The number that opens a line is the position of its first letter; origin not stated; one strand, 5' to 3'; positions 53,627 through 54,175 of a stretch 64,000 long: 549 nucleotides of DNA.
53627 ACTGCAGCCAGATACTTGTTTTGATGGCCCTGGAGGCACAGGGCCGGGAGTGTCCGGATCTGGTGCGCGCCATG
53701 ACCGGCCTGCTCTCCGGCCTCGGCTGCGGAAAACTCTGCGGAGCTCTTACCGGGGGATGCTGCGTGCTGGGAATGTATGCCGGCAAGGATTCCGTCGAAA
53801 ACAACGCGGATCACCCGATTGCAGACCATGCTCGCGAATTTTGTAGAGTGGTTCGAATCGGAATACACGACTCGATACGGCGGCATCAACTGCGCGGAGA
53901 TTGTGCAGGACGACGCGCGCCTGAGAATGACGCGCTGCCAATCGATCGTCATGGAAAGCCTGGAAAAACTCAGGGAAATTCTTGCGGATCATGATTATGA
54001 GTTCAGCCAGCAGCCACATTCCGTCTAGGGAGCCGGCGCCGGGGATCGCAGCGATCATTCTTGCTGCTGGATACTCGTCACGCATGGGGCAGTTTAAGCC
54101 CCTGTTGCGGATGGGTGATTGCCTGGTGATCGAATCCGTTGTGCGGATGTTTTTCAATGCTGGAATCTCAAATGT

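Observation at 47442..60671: Mop-type aldehyde oxidoreductase operon carries a co-linear accessory gene set of mostly unassigned function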

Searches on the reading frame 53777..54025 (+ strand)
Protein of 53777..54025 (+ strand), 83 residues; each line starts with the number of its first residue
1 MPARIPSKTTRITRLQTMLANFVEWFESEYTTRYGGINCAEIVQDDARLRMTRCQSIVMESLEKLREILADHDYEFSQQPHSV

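Call 17: search_protein_families(library=ncbifam, proteins=[window:53777-54025:+], max_evalue=0.001)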
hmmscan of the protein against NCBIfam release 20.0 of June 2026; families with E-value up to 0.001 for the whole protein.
window:53777-54025:+ (83 aa): 1 family
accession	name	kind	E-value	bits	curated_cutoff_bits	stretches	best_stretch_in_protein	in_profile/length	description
NF045669.1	DVU1555_fam_CGA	exception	2.4e-15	56.5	103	1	11-73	76-140/140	DVU_1555 family C-GCAxxG-C-C protein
